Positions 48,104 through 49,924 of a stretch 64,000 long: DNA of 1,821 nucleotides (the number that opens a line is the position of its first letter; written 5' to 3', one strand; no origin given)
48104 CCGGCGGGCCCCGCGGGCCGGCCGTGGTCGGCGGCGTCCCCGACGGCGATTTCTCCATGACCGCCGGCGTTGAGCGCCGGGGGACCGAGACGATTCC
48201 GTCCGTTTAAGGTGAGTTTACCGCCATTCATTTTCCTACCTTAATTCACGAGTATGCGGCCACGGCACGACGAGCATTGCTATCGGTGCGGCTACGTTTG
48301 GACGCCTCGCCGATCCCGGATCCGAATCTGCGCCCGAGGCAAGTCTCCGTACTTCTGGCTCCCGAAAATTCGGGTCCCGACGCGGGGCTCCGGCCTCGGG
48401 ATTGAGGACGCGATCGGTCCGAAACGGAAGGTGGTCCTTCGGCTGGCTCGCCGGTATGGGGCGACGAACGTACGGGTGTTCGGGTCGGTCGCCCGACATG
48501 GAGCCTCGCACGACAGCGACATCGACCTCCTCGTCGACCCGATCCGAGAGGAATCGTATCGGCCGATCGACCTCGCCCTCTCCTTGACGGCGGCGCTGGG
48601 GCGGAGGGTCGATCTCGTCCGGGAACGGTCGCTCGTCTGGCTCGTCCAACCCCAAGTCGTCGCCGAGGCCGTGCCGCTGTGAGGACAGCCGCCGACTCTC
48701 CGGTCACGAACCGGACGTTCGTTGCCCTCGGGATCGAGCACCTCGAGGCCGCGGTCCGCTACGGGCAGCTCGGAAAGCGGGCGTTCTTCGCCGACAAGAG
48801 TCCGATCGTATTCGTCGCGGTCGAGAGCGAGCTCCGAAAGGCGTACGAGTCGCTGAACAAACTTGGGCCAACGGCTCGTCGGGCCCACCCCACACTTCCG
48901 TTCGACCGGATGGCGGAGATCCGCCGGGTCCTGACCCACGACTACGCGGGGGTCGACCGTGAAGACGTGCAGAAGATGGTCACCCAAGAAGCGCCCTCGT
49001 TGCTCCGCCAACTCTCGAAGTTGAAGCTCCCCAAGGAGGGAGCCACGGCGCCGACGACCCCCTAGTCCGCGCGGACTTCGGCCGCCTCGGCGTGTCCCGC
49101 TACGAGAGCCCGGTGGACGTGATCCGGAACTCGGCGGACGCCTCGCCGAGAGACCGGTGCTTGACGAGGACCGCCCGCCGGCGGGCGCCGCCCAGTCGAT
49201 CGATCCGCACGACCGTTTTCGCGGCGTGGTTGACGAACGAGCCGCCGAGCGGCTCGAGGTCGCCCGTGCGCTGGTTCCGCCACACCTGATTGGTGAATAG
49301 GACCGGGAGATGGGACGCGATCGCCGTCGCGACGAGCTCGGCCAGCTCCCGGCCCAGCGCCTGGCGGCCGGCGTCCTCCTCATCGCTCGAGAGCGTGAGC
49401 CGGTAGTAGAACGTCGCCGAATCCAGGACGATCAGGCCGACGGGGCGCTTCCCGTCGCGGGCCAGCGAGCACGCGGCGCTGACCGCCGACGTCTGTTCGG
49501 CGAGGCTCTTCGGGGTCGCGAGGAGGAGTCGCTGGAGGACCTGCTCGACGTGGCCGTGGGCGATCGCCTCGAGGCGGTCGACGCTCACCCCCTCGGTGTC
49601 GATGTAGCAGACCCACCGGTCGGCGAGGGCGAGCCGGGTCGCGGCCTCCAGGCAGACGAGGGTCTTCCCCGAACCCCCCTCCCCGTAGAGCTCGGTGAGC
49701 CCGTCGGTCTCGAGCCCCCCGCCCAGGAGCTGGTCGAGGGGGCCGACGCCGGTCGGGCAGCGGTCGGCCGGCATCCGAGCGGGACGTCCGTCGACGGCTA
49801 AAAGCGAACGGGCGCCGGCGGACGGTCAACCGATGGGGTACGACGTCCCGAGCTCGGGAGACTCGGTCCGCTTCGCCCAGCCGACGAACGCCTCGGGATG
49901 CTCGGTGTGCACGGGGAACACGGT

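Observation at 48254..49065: HEPN/MNT toxin-antitoxin pair inserted into the conserved superoperon neighbourhood; the MNT carries a putative zinc-ribbon extension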

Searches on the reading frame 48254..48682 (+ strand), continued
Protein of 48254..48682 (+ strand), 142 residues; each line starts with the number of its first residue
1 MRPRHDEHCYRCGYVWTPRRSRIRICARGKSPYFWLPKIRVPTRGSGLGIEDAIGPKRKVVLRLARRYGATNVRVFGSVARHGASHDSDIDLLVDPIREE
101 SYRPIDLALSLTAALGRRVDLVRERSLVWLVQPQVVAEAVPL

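Call 95: search_protein_families(library=pfam, proteins=[P0390, P0311, P0394, P0424, P0406, P0279, P0386, P0402], max_evalue=0.01)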
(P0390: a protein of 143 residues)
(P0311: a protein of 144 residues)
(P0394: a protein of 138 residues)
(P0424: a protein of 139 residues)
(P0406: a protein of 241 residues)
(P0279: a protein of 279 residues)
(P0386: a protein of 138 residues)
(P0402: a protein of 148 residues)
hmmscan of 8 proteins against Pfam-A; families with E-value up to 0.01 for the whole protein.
P0390 (143 aa): 4 families
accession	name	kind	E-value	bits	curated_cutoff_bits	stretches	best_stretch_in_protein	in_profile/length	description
PF01909.29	NTP_transf_2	-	5.9e-14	52.7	21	1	61-138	4-88/93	Nucleotidyltransferase domain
PF18765.7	Polbeta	-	2.7e-10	40.7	26.9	1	62-142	4-86/93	Polymerase beta, Nucleotidyltransferase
PF01402.27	RHH_1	-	0.0001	22.5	20.5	1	4-39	2-37/39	Ribbon-helix-helix protein, copG family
PF22600.2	MTPAP-like_central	-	0.0015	19.1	27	1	53-101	22-69/139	Poly(A) RNA polymerase, mitochondrial-like, central palm domain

P0311 (144 aa): 3 families
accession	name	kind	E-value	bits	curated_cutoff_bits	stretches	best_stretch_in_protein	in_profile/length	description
PF01909.29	NTP_transf_2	-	6.8e-14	52.5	21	1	59-142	3-91/93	Nucleotidyltransferase domain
PF18765.7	Polbeta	-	5.7e-09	36.5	26.9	1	71-141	14-84/93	Polymerase beta, Nucleotidyltransferase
PF22600.2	MTPAP-like_central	-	0.0023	18.4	27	1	66-100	35-69/139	Poly(A) RNA polymerase, mitochondrial-like, central palm domain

P0394 (138 aa): 2 families
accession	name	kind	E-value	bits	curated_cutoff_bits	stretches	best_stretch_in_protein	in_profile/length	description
PF01909.29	NTP_transf_2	-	3.6e-12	47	21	1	64-135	14-90/93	Nucleotidyltransferase domain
PF18765.7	Polbeta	-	4.1e-07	30.5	26.9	1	69-136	18-85/93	Polymerase beta, Nucleotidyltransferase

P0424 (139 aa): 3 families
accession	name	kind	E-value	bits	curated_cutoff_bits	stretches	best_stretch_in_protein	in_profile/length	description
PF01909.29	NTP_transf_2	-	6e-14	52.6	21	1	66-137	14-91/93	Nucleotidyltransferase domain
PF18765.7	Polbeta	-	4.1e-11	43.3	26.9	1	59-137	5-85/93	Polymerase beta, Nucleotidyltransferase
PF22600.2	MTPAP-like_central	-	0.0032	18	27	1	48-97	23-69/139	Poly(A) RNA polymerase, mitochondrial-like, central palm domain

P0406 (241 aa): 8 families
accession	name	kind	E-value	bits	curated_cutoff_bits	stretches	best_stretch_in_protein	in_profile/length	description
PF23455.1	DUF7129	-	3.5e-08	33.5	30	1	4-31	9-35/45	Domain of unknown function (DUF7129)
PF23470.1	Zn_ribbon_PF0610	-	2.1e-07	31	26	1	87-118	4-35/39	PF0610 rubredoxin-like zinc beta-ribbon domain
PF06221.18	zf-C2HC5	-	2.4e-07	31.1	25.8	0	85-117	18-50/54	Putative zinc finger motif, C2HC5-type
PF21349.2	RUBY_RBDX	-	3.2e-06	26.9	26.5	0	87-108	3-23/30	Rubrerythrin, rubredoxin-like domain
PF01155.25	HypA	-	2.6e-05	24.7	28.9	0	5-33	69-96/112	Hydrogenase/urease nickel incorporation, metallochaperone, hypA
PF23458.2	DUF7130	-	5e-05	23.6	35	0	86-109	55-78/89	Domain of unknown function (DUF7130)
PF09723.15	Zn_ribbon_8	-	6.6e-05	23.3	34.4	0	7-32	6-35/41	Zinc ribbon domain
PF13465.12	zf-H2C2_2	-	0.0087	16.8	40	0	129-145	5-21/26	Zinc-finger double domain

P0279 (279 aa): 2 families
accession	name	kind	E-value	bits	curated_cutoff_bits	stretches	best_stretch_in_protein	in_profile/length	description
PF01909.29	NTP_transf_2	-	0.0016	19.2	21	1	201-266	8-79/93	Nucleotidyltransferase domain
PF18765.7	Polbeta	-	0.0073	16.9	26.9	0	210-260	16-68/93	Polymerase beta, Nucleotidyltransferase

P0386 (138 aa): 3 families
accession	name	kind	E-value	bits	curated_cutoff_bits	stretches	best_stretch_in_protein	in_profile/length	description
PF01909.29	NTP_transf_2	-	1.7e-14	54.4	21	1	63-135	12-90/93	Nucleotidyltransferase domain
PF18765.7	Polbeta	-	2.3e-08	34.5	26.9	1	68-135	16-84/93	Polymerase beta, Nucleotidyltransferase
PF22600.2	MTPAP-like_central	-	0.0015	19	27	1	63-109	37-82/139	Poly(A) RNA polymerase, mitochondrial-like, central palm domain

P0402 (148 aa): 2 families
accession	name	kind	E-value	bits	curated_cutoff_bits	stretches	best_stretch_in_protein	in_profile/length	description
PF01909.29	NTP_transf_2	-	1.2e-11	45.2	21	1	77-146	16-91/93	Nucleotidyltransferase domain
PF18765.7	Polbeta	-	8.2e-10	39.2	26.9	1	78-146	16-85/93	Polymerase beta, Nucleotidyltransferase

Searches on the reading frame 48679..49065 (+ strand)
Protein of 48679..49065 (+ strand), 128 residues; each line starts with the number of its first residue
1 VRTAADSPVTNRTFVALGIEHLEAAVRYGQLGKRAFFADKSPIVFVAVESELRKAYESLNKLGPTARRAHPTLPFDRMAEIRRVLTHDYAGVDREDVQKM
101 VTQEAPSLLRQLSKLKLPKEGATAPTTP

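Call 3: search_protein_families(library=pfam, proteins=[window:48679-49065:+], max_evalue=0.1)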
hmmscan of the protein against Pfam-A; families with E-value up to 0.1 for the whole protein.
window:48679-49065:+ (128 aa): 1 family
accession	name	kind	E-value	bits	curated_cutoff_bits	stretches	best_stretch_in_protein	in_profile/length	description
PF01934.22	HepT-like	-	2.9e-09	37.1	23.5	1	21-114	4-119/120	Ribonuclease HepT-like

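Call 4: search_protein_families(library=ncbifam, proteins=[window:48679-49065:+], max_evalue=0.1)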
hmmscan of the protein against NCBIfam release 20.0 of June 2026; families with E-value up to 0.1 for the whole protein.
window:48679-49065:+ (128 aa): 2 families
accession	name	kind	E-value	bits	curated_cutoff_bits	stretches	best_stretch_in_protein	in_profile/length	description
NF047751.1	HepT_toxin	equivalog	0.005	16.7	60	1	75-107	84-116/120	type VII toxin-antitoxin system HepT family RNase toxin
NF046112.1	MSMEG_6209_Nter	domain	0.016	15.5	25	1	77-104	4-31/56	three-helix bundle dimerization domain-containing protein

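Call 14: find_homologous_proteins(query=window:48679-49062:+)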
Query window:48679-49062:+ (128 aa): 36 proteins with E <= 0.001 among 51 candidates.
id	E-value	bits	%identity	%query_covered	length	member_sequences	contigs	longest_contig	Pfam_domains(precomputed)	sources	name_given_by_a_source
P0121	2.4e-76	271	100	100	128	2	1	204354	PF01934.23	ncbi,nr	ncbi:MAG: DUF86 domain-containing protein [Thermoplasmata archaeon]|nr:DUF86 domain-containing prote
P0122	2.2e-65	236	88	100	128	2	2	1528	PF01934.23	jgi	jgi:uncharacterized protein with HEPN domain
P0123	2.6e-55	203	75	100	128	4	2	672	PF01934.23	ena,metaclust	metaclust:\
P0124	2.1e-51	191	68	99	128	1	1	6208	PF01934.23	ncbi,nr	ncbi:MAG: DUF86 domain-containing protein [Thermoplasmata archaeon]|nr:DUF86 domain-containing prote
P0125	6.3e-34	135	61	85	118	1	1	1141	PF01934.23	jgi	jgi:uncharacterized protein with HEPN domain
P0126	1.1e-33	134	55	88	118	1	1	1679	PF01934.23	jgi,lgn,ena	-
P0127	4.3e-32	129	60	86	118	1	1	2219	PF01934.23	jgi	jgi:uncharacterized protein with HEPN domain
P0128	1.5e-29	120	55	86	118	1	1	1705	PF01934.23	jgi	jgi:uncharacterized protein with HEPN domain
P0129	4.2e-29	119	52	85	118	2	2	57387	PF01934.23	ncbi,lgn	ncbi:MAG: HepT-like ribonuclease domain-containing protein [Thermoplasmata archaeon]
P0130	9.6e-28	115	49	88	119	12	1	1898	PF01934.23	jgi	jgi:uncharacterized protein with HEPN domain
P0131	2.6e-27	113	51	84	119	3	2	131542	PF01934.23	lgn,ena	-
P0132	6.3e-27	112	53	86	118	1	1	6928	PF01934.23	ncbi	-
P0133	3.1e-26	110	50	88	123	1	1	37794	PF01934.23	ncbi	-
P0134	7.3e-26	109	48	88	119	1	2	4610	PF01934.23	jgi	jgi:uncharacterized protein with HEPN domain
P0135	1.3e-25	108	47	88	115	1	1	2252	PF01934.23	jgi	jgi:uncharacterized protein with HEPN domain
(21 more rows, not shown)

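Call 66: search_solved_structures(query=A2, max_evalue=0.01, show_alignments=3)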
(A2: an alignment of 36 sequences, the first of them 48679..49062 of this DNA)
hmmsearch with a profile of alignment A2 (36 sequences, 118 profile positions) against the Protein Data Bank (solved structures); distinct sequences matched with E-value up to 0.01: 0.

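Call 76: predict_structure(alignment_id=A4)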
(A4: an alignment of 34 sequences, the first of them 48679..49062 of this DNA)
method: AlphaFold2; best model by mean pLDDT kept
length: 128 residues; sequences in the alignment: 34
mean_pLDDT: 86.8   pTM: 0.80
mean pLDDT of the five models: 86.8, 86.6, 86.0, 85.5, 84.8
residues with pLDDT >= 90: 77; 70-90: 33; 50-70: 15; < 50: 3
segments of 3 or more residues with pLDDT < 50: none
pLDDT, mean of each block of 10 residues (from residue 1): 70 95 96 87 93 96 90 94 80 90 96 81 53
secondary structure, 60 per line:
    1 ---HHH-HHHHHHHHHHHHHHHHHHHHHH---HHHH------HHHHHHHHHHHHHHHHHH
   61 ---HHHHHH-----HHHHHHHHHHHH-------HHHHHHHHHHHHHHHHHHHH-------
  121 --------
elements in order: H8-29 H33-36 H43-60 H64-69 H75-86 H94-113

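Call 79: fold_search(model_id=the predicted structure, library=pdb)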
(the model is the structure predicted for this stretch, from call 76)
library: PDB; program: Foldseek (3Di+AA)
matches with E <= 10: 226; with E <= 0.001: 0
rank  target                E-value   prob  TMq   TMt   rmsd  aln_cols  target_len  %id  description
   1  6m6u_G                4.5e-02  1.00  0.54  0.53   3.7       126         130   14  Crystal structure the toxin-antitoxin MntA-HpeT mutant-D39ED41E (released 2020-09-30)
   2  7bxo_F                1.8e-01  0.99  0.53  0.52   3.8       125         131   14  Crystal structure of the toxin-antitoxin with AMP-PNP (released 2020-09-30)
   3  5yep_C                2.3e-01  1.00  0.62  0.60   3.3       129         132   12  Crystal structure of SO_3166-SO_3165 from Shewanella oneidensis (released 2018-03-28)
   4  6m6u_D                2.8e-01  0.99  0.53  0.52   3.8       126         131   14  Crystal structure the toxin-antitoxin MntA-HpeT mutant-D39ED41E (released 2020-09-30)
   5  6m6u_H                3.1e-01  0.97  0.49  0.48   4.6       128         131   13  Crystal structure the toxin-antitoxin MntA-HpeT mutant-D39ED41E (released 2020-09-30)
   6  5yep_B                3.2e-01  0.97  0.51  0.49   4.5       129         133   14  Crystal structure of SO_3166-SO_3165 from Shewanella oneidensis (released 2018-03-28)
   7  6iuh_B                3.6e-01  0.93  0.47  0.50   5.2       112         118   15  Crystal structure of GIT1 PBD domain in complex with Liprin-alpha2 (released 2019-02-20)
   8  6m6w_G                4.2e-01  0.97  0.52  0.52   4.5       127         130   12  Crystal structure the toxin-antitoxin MntA-HpeT mutant-Y104A (released 2020-09-30)
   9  1ory_A                4.4e-01  0.63  0.35  0.36   6.9       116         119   11  FLAGELLAR EXPORT CHAPERONE IN COMPLEX WITH ITS COGNATE BINDING PARTNER (released 2003-09-16)
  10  1orj_C                5.6e-01  0.75  0.41  0.46   5.6       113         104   13  FLAGELLAR EXPORT CHAPERONE (released 2003-09-16)
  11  1orj_B                5.9e-01  0.77  0.41  0.47   5.3       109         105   11  FLAGELLAR EXPORT CHAPERONE (released 2003-09-16)
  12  4k0d_A                6.2e-01  0.57  0.39  0.36   8.4       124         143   16  Periplasmic sensor domain of sensor histidine kinase, Adeh_2942 (released 2013-06-12)
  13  7bxo_D                6.5e-01  0.91  0.52  0.51   4.4       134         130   13  Crystal structure of the toxin-antitoxin with AMP-PNP (released 2020-09-30)
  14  6m6w_B                6.8e-01  0.94  0.54  0.53   3.7       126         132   13  Crystal structure the toxin-antitoxin MntA-HpeT mutant-Y104A (released 2020-09-30)
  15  6m6w_H                7.9e-01  0.92  0.52  0.52   4.3       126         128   13  Crystal structure the toxin-antitoxin MntA-HpeT mutant-Y104A (released 2020-09-30)
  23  6m6u_I                1.3e+00  0.23  0.33  0.33  12.8       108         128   14  Crystal structure the toxin-antitoxin MntA-HpeT mutant-D39ED41E (released 2020-09-30)
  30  7bxo_G                1.7e+00  0.77  0.53  0.52   4.4       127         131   12  Crystal structure of the toxin-antitoxin with AMP-PNP (released 2020-09-30)
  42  7bxo_H                2.0e+00  0.15  0.29  0.29  11.5       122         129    9  Crystal structure of the toxin-antitoxin with AMP-PNP (released 2020-09-30)
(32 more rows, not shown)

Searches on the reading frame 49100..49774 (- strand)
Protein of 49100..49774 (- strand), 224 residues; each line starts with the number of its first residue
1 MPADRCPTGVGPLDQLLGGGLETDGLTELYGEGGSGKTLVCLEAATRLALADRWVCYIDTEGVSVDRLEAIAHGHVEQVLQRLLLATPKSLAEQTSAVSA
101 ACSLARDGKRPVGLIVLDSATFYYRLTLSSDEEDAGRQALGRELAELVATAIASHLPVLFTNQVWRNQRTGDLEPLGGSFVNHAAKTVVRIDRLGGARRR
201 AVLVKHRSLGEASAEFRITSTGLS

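Call 3: search_protein_families(library=pfam, proteins=[window:49100-49774:-], max_evalue=0.1)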
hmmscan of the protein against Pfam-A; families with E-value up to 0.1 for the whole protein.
window:49100-49774:- (224 aa): 11 families
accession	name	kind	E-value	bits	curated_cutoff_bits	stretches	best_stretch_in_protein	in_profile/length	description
PF08423.17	Rad51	-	1.5e-22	80.5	22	1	8-223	10-241/244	Rad51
PF13481.12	AAA_25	-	4.8e-10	39.8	27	1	12-147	21-176/195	AAA domain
PF06745.19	ATPase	-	8e-06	25.8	26.6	1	6-62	1-58/231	KaiC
PF00154.27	RecA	-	1.2e-05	25.4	27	1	6-164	33-188/262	recA bacterial DNA recombination protein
PF13479.12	AAA_24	-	0.00068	20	27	1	29-128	7-81/195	AAA domain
PF13191.12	AAA_16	-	0.00097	20.1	32.6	1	26-150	26-126/167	AAA ATPase domain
PF13401.12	AAA_22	-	0.0028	18.4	27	1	23-120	4-93/130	AAA domain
PF25199.1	nSTAND_NTPase5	-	0.065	13.5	34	1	29-62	46-80/145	Novel STAND NTPase 5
PF01637.24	ATPase_2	-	0.068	13.4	33.2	1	29-99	25-99/225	ATPase domain predominantly from Archaea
PF10467.15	Inhibitor_I48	-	0.074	13.4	21.3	0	136-198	17-68/142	Peptidase inhibitor clitocypin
PF05707.18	Zot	-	0.078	12.9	20.3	1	30-128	6-98/197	Zonular occludens toxin (Zot)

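Call 4: search_protein_families(library=ncbifam, proteins=[window:49100-49774:-], max_evalue=0.1)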
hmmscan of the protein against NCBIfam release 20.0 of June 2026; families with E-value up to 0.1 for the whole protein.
window:49100-49774:- (224 aa): 14 families
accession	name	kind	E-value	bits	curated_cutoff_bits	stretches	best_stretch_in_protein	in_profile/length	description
TIGR02237.1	recomb_radB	equivalog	3.5e-53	180.6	172.4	1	13-223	1-209/210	DNA repair and recombination protein RadB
NF006861.0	PRK09361.1-1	equivalog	5.7e-49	166.8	278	1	5-223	4-227/235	DNA repair and recombination protein RadB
NF003301.0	PRK04301.1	equivalog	1.8e-29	102.9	259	1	7-223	84-313/316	DNA repair and recombination protein RadA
TIGR02236.1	recomb_radA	equivalog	2.3e-25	89.6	361.15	1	5-223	77-309/311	DNA repair and recombination protein RadA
TIGR02239.1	recomb_RAD51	equivalog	5.7e-23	81.5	478.05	1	8-223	80-311/316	DNA repair protein RAD51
TIGR02238.1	recomb_DMC1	equivalog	7.4e-20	71.3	447.7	1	8-223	80-311/314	meiotic recombinase Dmc1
TIGR03881.1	KaiC_arch_4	hypoth_equivalog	5.3e-06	26.3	247.8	1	5-63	2-60/231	KaiC domain-containing protein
TIGR02012.1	tigrfam_recA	equivalog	6.3e-06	25.7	325.3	1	5-163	35-190/321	recombinase RecA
TIGR00416.1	sms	equivalog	0.00018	20.4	403.05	1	5-80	75-151/454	DNA repair protein RadA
NF006799.0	PRK09302.1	equivalog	0.00099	17.8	408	1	5-43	12-50/515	circadian clock protein KaiC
NF007072.0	PRK09519.1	equivalog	0.0023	16.3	1024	1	5-120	40-147/790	intein-containing recombinase RecA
TIGR03880.1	KaiC_arch_3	hypoth_equivalog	0.024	14.2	249.45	1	9-42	1-34/224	KaiC domain-containing protein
TIGR03877.1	thermo_KaiC_1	hypoth_equivalog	0.044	13.3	307.25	0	5-41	3-39/238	KaiC domain-containing protein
NF006320.0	PRK08533.1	equivalog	0.064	12.8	215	1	13-61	13-61/230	flagellar accessory protein FlaH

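Call 23: find_related_loci(query=window:49100-49771:-, collection=metagenome_contigs, flank=5000)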
Query window:49100-49771:- (223 aa) in metagenome_contigs; peptide patterns used: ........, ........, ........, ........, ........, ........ (x = any residue, [..] = any of these).
600 stretches matched a pattern (row limit reached: there are more); 81 encode a relative of the query (tblastn E <= 1e-3); the best 80 are kept; 80 distinct loci.
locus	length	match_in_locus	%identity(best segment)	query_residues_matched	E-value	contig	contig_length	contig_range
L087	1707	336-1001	87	1-222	2e-138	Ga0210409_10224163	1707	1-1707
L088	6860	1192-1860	93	1-223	2e-122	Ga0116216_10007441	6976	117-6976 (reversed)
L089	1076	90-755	77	1-222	9e-122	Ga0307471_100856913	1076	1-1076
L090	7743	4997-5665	74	1-223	7e-110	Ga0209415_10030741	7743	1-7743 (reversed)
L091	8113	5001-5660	75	3-222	3e-109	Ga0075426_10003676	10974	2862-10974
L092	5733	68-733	74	1-222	2e-109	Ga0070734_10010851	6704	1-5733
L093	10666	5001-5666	73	1-222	2e-105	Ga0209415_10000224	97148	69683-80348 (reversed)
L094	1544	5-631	76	15-223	7e-111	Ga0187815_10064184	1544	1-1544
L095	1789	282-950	70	1-223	1e-109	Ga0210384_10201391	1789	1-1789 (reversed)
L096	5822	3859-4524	69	1-222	3e-101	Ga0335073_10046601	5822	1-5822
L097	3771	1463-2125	71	2-222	4e-102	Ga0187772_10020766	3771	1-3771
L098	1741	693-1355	70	2-222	2e-107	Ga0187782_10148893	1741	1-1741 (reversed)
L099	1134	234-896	70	2-222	4e-109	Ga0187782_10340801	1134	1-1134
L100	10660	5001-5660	70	3-222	2e-99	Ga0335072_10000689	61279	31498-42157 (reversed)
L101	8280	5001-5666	68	1-222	4e-99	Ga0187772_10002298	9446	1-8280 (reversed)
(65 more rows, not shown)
